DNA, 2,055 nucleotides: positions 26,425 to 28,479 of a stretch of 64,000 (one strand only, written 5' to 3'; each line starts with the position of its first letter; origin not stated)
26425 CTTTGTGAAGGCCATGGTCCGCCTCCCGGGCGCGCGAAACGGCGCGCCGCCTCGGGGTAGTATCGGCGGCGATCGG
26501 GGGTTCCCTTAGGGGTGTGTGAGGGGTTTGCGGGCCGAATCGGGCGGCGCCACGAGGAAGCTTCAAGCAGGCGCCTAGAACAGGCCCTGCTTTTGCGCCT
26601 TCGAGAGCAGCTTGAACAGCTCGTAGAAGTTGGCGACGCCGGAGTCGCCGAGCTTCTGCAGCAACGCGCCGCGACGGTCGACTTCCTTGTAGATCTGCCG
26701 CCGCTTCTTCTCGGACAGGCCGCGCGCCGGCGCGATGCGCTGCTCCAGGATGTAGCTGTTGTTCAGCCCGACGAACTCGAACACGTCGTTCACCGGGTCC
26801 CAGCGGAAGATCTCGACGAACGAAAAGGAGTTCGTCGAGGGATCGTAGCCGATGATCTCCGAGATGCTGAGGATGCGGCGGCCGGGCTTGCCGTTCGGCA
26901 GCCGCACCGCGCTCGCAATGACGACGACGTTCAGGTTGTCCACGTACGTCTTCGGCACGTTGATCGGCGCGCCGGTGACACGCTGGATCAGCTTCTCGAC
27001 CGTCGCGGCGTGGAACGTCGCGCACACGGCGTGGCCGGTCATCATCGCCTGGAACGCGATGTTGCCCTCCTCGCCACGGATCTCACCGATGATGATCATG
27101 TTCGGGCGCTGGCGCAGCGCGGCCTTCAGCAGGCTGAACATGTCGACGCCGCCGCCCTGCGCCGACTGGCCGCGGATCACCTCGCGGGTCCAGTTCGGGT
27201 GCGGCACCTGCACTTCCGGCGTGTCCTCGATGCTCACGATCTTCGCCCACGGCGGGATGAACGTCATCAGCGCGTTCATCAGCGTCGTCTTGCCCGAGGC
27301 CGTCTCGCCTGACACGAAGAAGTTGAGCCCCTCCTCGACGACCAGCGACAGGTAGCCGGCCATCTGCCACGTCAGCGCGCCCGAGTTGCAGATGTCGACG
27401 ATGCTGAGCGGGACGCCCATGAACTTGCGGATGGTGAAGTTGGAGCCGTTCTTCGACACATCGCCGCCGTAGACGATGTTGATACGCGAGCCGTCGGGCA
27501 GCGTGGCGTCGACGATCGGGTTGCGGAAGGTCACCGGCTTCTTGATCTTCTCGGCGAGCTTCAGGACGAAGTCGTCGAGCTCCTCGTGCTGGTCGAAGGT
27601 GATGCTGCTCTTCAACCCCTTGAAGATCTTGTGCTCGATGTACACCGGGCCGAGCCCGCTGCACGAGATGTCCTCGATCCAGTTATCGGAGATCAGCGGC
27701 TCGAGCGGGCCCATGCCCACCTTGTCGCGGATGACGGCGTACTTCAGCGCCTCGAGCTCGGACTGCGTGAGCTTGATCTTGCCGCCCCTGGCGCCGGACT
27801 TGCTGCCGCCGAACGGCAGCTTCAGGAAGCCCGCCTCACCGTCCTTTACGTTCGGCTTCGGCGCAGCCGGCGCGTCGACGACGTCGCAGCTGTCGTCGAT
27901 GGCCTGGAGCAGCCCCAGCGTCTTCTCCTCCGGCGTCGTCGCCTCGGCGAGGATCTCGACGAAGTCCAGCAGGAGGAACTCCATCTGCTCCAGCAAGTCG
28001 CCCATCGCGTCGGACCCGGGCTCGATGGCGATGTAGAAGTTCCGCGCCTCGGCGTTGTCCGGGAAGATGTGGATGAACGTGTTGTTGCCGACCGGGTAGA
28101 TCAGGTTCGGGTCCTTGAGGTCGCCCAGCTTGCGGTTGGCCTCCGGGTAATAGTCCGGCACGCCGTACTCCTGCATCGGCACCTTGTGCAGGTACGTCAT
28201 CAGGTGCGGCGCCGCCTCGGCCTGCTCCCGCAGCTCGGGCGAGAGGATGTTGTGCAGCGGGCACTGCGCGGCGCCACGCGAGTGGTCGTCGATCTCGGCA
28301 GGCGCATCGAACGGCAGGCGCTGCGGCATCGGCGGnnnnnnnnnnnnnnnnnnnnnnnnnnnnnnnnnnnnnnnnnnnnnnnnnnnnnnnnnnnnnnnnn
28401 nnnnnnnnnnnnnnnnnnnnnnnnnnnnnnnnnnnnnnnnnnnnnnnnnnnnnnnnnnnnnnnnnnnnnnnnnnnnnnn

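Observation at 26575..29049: Archaellum-type ATPase pair (ArlH/FlaH-like plus ArlI/FlaI-like) with no ArlJ or archaellin partner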

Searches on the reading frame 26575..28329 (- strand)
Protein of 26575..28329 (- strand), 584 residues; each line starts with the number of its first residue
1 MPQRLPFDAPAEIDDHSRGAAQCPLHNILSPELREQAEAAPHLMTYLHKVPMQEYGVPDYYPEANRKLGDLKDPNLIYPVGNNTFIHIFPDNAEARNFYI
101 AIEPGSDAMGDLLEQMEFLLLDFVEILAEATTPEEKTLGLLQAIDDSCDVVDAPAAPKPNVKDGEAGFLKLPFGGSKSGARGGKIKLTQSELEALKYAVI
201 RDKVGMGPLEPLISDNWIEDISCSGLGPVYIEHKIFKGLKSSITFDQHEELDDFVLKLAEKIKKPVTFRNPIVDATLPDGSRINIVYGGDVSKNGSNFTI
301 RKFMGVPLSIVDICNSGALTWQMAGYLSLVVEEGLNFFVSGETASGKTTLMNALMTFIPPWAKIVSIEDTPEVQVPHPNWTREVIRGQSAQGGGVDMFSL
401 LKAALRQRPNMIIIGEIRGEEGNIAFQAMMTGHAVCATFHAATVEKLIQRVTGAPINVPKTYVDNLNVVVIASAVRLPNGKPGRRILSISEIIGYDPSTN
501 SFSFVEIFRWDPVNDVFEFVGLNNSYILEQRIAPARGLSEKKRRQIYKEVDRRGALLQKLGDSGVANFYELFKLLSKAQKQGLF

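Call 3: search_protein_families(library=pfam, proteins=[window:26575-28329:-], max_evalue=0.01)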
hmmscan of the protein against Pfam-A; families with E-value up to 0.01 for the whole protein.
window:26575-28329:- (584 aa): 2 families
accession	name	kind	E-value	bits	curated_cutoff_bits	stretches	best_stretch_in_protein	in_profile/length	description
PF00437.27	T2SSE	-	3.7e-36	125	24.9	1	204-453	3-257/370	Type II/IV secretion system protein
PF13555.12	AAA_29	-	0.0015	18.7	27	1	332-360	20-48/61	P-loop containing region of AAA domain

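Call 4: search_protein_families(library=ncbifam, proteins=[window:26575-28329:-], max_evalue=0.01)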
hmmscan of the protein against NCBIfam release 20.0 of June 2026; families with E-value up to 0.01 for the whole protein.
window:26575-28329:- (584 aa): 20 families
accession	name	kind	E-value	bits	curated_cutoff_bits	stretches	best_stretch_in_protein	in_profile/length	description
NF058587.1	archaellum_moto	equivalog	1.6e-189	631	550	1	45-583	2-522/527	archaellum flagellar ATPase motor FlaI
NF053672.1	bindosome_BasE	exception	6.4e-54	183.5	1000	1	180-578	113-507/512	bindosome assembly system ATPase subunit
TIGR03819.1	heli_sec_ATPase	hypoth_equivalog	8.3e-47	160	373.15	1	189-451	35-297/340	TadA family conjugal transfer-associated ATPase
TIGR02788.1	VirB11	equivalog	3.2e-36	124.9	249.95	2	323-452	133-263/308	P-type DNA transfer ATPase VirB11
TIGR02782.1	TrbB_P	equivalog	2.2e-30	106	304.55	1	212-498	17-299/303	P-type conjugative transfer ATPase TrbB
NF010475.0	PRK13900.1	equivalog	1.5e-29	103.1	389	2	325-492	151-322/333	type IV secretion system ATPase VirB11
NF010469.0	PRK13894.1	subfamily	5.7e-25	88.3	508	1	258-496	74-311/320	conjugal transfer ATPase TrbB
NF010425.0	PRK13851.1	equivalog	9.8e-24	83.8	461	2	323-443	151-272/344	type IV secretion system protein VirB11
NF010407.0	PRK13833.1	subfamily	1.8e-21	76.9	499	1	224-490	37-301/323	conjugal transfer protein TrbB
NF041000.1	ATPase_ComGA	equivalog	1.8e-21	76.3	300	1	332-454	127-245/267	competence type IV pilus ATPase ComGA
TIGR01420.1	pilT_fam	subfamily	5e-16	58.9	319.1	1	337-452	125-240/343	PilT/PilU family type 4a pilus ATPase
NF007755.0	PRK10436.1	equivalog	3.6e-15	55.6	617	1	333-452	219-333/465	type II secretion system protein GspE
TIGR02525.1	plasmid_TraJ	equivalog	1.7e-14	53.6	368.3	1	326-458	142-277/372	plasmid transfer ATPase TraJ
TIGR02533.1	type_II_gspE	equivalog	4.3e-14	52.1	630.25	1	337-451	246-356/486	type II secretion system ATPase GspE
TIGR02538.1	type_IV_pilB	equivalog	9.4e-14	50.9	675.65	1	338-453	320-431/564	type IV-A pilus assembly ATPase PilB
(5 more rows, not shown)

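Call 7: find_encoding_contigs(protein=window:26575-28329:-, flank=10000, max_places=6)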
Protein window:26575-28329:- (584 aa): no gene with exactly this product is on record in the collection.

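Call 8: find_homologous_proteins(query=window:26575-28329:-, max_evalue=1e-20)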
Query window:26575-28329:- (584 aa): 7006 proteins with E <= 1e-20 among 8000 candidates; the best 120 are listed.
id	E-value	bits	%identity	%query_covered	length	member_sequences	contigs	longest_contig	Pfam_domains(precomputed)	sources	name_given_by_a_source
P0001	0.0e+0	1331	100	100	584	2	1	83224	PF00437.27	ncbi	-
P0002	0.0e+0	1289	96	100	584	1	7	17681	PF00437.27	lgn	-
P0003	0.0e+0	1244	93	100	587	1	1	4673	PF00437.27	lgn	-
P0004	0.0e+0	1134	85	100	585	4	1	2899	PF00437.27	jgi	jgi:flagellar protein FlaI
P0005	0.0e+0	1132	84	100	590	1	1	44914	PF00437.27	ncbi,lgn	-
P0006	0.0e+0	1131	84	99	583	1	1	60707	PF00437.27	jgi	jgi:flagellar protein FlaI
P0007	0.0e+0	1129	84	100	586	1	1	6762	PF00437.27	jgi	jgi:flagellar protein FlaI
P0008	0.0e+0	1128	84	100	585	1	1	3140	PF00437.27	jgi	jgi:flagellar protein FlaI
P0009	0.0e+0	1122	83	100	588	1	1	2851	PF00437.27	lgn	-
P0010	0.0e+0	1122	84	100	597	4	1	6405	PF00437.27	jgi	jgi:flagellar protein FlaI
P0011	0.0e+0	1119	84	100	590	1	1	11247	PF00437.27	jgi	jgi:flagellar protein FlaI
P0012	0.0e+0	1117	84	100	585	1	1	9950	PF00437.27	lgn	-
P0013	0.0e+0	1117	83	100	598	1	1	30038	PF00437.27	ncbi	-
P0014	0.0e+0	1116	82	100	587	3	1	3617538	PF00437.27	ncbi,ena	-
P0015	0.0e+0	1114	83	100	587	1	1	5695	PF00437.27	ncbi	-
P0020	0.0e+0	1110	82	100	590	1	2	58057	PF00437.27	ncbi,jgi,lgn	jgi:flagellar protein FlaI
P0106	2.5e-238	810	62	100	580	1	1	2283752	PF00437.27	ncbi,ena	-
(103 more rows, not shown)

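Call 9: find_encoding_contigs(protein=P0014, flank=10000, max_places=3)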
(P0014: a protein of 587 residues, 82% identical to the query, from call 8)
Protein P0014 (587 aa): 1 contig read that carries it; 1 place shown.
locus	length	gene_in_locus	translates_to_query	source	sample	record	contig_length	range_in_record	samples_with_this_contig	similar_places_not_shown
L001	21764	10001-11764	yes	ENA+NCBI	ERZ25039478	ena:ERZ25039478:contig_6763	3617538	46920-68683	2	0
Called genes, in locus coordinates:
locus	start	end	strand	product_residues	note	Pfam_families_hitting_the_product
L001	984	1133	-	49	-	-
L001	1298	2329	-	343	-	PF01867:Cas_Cas1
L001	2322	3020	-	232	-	PF01930:Cas_Cas4, PF12705:PDDEXK_1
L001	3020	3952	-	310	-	PF05107:Cas_Cas7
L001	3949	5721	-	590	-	PF09709:Cas_Csd1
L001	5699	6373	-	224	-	PF09704:Cas_Cas5d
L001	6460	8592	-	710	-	PF01966:HD (weak), PF04851:ResIII, PF00270:DEAD, PF22590:Cas3-like_C_2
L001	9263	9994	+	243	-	PF05625:PAXNEB (faint), PF13481:AAA_25, PF23442:DUF7125, PF06745:ATPase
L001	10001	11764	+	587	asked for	PF00437:T2SSE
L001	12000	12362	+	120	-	-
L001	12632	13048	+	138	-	PF12172:zf-ChsH2, PF01796:OB_ChsH2_C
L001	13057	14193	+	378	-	PF22691:Thiolase_C_1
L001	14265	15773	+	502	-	PF13768:VWA_3, PF00092:VWA, PF13519:VWA_2, PF16697:Yop-YscD_cpl (weak), PF00498:FHA (weak)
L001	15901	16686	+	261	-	PF14378:PAP2_3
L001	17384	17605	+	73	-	-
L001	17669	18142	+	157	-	PF07811:TadE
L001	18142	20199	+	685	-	PF13400:Tad (weak)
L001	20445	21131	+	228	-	PF08666:SAF, PF13144:ChapFlgA (faint), PF16976:RcpC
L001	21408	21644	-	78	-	-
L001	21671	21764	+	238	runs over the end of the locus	-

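Call 10: find_encoding_contigs(protein=P0106, flank=10000, max_places=3)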
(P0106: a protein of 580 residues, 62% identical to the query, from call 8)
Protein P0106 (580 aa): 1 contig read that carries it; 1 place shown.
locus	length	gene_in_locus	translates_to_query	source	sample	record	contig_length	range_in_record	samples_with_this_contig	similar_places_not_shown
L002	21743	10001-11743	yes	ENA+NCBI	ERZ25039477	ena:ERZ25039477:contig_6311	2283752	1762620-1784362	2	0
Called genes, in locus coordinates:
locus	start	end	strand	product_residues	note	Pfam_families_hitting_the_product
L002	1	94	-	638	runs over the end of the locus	PF00496:SBP_bac_5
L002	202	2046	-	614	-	PF01336:tRNA_anti-codon, PF00152:tRNA-synt_2, PF02938:GAD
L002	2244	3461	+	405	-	PF04055:Radical_SAM, PF06969:HemN_C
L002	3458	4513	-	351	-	PF00850:Hist_deacetyl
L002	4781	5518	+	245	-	-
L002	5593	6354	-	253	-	PF00072:Response_reg (weak), PF00196:GerE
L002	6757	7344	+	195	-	PF01917:Flagellin_arch-type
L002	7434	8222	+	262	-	-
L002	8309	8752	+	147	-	PF01917:Flagellin_arch-type (weak)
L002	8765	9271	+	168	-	PF01917:Flagellin_arch-type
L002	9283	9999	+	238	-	PF05625:PAXNEB (faint), PF06745:ATPase, PF13481:AAA_25, PF23442:DUF7125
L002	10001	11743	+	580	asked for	PF00437:T2SSE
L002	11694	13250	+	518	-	-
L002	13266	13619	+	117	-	-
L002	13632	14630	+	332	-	PF01520:Amidase_3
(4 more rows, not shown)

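Call 20: find_encoding_contigs(protein=P0001, flank=10000, max_places=3)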
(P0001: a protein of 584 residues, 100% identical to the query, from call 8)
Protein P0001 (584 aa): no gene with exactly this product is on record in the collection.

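Call 21: find_related_loci(query=window:26575-28329:-, collection=genome_contigs, flank=10000)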
Query window:26575-28329:- (584 aa) in genome_contigs; peptide patterns used: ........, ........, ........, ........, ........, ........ (x = any residue, [..] = any of these).
136 stretches matched a pattern; 69 encode a relative of the query (tblastn E <= 1e-3); 68 distinct loci.
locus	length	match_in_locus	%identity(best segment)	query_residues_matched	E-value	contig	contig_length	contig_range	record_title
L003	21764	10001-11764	83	1-584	0e+0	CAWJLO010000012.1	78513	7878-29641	MAG: uncultured Chloroflexia bacterium isolate MFD02416.bin.1.78 genome assembly, contig: contig_30475, whole genome sho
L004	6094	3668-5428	83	1-584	0e+0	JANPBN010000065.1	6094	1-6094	MAG: Dehalococcoidia bacterium isolate VAR_78_metabat_68 VAR_78_k141_2172858, whole genome shotgun sequence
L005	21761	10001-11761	82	1-584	0e+0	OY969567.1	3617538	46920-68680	MAG: uncultured Chloroflexia bacterium isolate MFD01561.bin.c.1 genome assembly, chromosome: 1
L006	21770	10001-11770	82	1-584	0e+0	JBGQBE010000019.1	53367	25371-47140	MAG: Dehalococcoidia bacterium isolate OBJ2_061818_130_14 k141_58008_length_53367_cov_15.8087, whole genome shotgun sequ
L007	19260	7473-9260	83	1-584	0e+0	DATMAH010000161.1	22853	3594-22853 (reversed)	MAG TPA_asm: Dehalococcoidia bacterium isolate SMAG_U13320 k141_333776, whole genome shotgun sequence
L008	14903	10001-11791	80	1-584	0e+0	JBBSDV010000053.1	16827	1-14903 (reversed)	MAG: Dehalococcoidia bacterium isolate LS1_sbin.24 LS1_sbin.24_K_160085_L_16827_cov_22.6009, whole genome shotgun sequen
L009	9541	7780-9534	81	1-584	0e+0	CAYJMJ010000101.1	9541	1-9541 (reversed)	MAG TPA_asm: uncultured Dehalococcoidia bacterium isolate ERP124720_co1_29 genome assembly, contig: NODE_8242_length_954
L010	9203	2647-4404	81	1-584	0e+0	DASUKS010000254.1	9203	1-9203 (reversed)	MAG TPA_asm: Dehalococcoidia bacterium isolate SMAG_U1522 k141_956382, whole genome shotgun sequence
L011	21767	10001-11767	78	1-584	0e+0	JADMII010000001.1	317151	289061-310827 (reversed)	MAG: Dehalococcoidia bacterium isolate MAG008 NODE_23_length_317151_cov_17.169539, whole genome shotgun sequence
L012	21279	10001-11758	82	1-584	0e+0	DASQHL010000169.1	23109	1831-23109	MAG TPA_asm: Dehalococcoidia bacterium isolate SMAG_U11832 k141_185276, whole genome shotgun sequence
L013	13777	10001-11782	80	1-584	0e+0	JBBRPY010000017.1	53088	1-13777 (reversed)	MAG: Dehalococcoidia bacterium isolate metawrap_la1_107 W_la1_107_k141_2200980L_53088_cov_14.0859, whole genome shotgun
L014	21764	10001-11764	79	1-584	0e+0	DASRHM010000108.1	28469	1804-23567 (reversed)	MAG TPA_asm: Dehalococcoidia bacterium isolate SMAG_U10084 k141_2285095, whole genome shotgun sequence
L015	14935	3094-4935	77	1-584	0e+0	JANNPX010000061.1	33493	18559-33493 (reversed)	MAG: Chloroflexota bacterium isolate SOY_31_metabat_89 SOY_31_k141_2039186, whole genome shotgun sequence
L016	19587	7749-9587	78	1-584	0e+0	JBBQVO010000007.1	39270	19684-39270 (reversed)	MAG: Dehalococcoidia bacterium isolate Co_metawrap_2001 Cmw_2001_k141_11763646_length_39270_cov_8.0000, whole genome sho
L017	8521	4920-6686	79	1-584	0e+0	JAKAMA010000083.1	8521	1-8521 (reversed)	MAG: Chloroflexi bacterium isolate WY5.bin150 NODE_15235_length_8521_cov_1.493924, whole genome shotgun sequence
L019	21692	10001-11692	79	21-584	0e+0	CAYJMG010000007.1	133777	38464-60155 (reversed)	MAG TPA_asm: uncultured Dehalococcoidia bacterium isolate ERP124720_co1_124 genome assembly, contig: NODE_165_length_133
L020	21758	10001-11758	77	1-584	0e+0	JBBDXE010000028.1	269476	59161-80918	MAG: Dehalococcoidia bacterium isolate LejiaD_68_21 Lejia_D_64_length_269476_cov_13, whole genome shotgun sequence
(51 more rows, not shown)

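Call 24: find_homologous_proteins(query=L019:2167-3771:-, max_evalue=0.00001)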
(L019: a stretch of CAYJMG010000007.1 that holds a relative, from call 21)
Query L019:2167-3771:- (534 aa): 258 proteins with E <= 0.00001 among 8000 candidates; the best 120 are listed.
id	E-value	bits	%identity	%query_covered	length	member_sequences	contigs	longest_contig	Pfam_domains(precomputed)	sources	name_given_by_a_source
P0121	0.0e+0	1076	92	100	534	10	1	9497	-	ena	-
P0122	3.4e-298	1008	86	100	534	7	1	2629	-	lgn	-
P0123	1.3e-295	999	84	100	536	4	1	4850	-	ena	-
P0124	2.3e-292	988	83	100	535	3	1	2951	-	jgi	jgi:flagellar protein FlaJ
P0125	9.5e-289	976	84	98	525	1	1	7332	-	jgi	jgi:flagellar protein FlaJ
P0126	3.0e-286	968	84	98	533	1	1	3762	-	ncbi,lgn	-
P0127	6.6e-285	964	83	99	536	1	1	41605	-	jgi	jgi:flagellar protein FlaJ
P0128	9.5e-285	963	83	99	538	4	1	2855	-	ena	-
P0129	3.3e-283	958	82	100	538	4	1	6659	-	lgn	-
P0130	4.3e-276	935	79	100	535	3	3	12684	-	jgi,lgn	jgi:flagellar protein FlaJ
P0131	3.5e-266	902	76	99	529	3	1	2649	-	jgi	jgi:flagellar protein FlaJ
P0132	9.6e-263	891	75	99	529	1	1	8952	-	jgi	jgi:flagellar protein FlaJ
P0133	5.4e-262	888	76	99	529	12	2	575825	-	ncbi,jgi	-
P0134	5.8e-262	888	74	99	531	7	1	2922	PF00482.29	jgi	jgi:flagellar protein FlaJ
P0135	6.2e-262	888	74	99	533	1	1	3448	-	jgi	jgi:flagellar protein FlaJ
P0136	1.3e-261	887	75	99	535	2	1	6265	PF00482.29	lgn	-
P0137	2.2e-261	886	73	99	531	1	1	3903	-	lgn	-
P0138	2.5e-261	886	74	99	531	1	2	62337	-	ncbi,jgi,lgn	jgi:flagellar protein FlaJ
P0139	1.1e-260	884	74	99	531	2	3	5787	-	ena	-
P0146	1.0e-258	877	74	99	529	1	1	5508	-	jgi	jgi:flagellar protein FlaJ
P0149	3.0e-258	876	73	99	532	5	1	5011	-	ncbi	-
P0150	6.1e-258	875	73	99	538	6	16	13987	-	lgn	-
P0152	1.3e-257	874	74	99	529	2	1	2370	-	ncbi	-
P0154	3.8e-257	872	74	98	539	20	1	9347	-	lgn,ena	-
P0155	4.5e-257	872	75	98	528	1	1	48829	-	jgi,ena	-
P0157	6.8e-257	871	74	97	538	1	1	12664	-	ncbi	-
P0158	2.3e-256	870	73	99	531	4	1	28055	-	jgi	-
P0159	2.6e-256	869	72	99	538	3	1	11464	-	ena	-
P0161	1.0e-255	867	74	100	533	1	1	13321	-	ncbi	-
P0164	1.0e-254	864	73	97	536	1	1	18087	-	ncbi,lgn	-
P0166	1.2e-254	864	73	99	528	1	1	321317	-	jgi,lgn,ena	-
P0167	1.5e-254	864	73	97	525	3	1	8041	-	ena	-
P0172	8.4e-254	861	73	99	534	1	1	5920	PF00482.29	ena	-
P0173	1.1e-253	861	73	99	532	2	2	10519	-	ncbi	-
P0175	1.4e-252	857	72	99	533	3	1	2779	-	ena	-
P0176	1.6e-252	857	71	99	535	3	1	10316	-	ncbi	-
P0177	1.8e-252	857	71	98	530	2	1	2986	-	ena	-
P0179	4.9e-252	855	73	97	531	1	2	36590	-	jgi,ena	-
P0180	5.3e-251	852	71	99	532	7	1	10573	-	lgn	-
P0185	5.2e-250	849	72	99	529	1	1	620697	-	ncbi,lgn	ncbi:MAG: hypothetical protein WEC75_12140 [Dehalococcoidia bacterium]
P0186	8.5e-248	841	71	97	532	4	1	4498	-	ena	-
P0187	2.3e-247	840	71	98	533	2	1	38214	-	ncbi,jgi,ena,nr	ncbi:MAG TPA: hypothetical protein VFC53_04290 [Dehalococcoidia bacterium]|nr:hypothetical protein [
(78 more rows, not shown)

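Call 25: find_encoding_contigs(protein=P0185, flank=10000, max_places=2)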
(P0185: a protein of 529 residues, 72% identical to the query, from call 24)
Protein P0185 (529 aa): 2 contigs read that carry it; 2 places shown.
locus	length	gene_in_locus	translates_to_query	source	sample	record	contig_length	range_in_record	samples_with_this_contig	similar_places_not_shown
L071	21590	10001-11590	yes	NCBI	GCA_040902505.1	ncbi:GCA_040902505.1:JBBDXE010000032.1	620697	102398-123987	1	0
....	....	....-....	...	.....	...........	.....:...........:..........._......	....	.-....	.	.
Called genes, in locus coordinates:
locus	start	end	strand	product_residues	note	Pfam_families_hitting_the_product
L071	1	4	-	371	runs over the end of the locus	-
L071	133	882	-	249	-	PF02737:3HCDH_N, PF00725:3HCDH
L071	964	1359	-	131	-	-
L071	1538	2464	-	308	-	PF01180:DHO_dh, PF01207:Dus (weak)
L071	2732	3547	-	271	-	PF02311:AraC_binding, PF07883:Cupin_2 (weak), PF00165:HTH_AraC (faint), PF12833:HTH_18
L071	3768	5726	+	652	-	PF02743:dCache_1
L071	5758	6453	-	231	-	PF00196:GerE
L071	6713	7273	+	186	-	PF01917:Flagellin_arch-type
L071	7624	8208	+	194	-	PF01917:Flagellin_arch-type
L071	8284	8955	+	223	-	-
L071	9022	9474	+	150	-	PF01917:Flagellin_arch-type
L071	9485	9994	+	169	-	-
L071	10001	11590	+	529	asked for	-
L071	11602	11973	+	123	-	-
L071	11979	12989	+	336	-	PF01520:Amidase_3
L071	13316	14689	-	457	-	PF09861:Lar_N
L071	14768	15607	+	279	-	PF02585:PIG-L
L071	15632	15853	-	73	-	-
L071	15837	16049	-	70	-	-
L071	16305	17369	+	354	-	PF01916:DS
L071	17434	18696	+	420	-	PF06965:Na_H_antiport_1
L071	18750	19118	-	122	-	PF13451:zf_Tbcl, PF23477:zf_Tbcl_2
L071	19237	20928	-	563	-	PF03023:MurJ, PF13440:Polysacc_synt_3 (weak), PF01554:MatE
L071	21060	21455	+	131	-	PF01649:Ribosomal_S20p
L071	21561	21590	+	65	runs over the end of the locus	-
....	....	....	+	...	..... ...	-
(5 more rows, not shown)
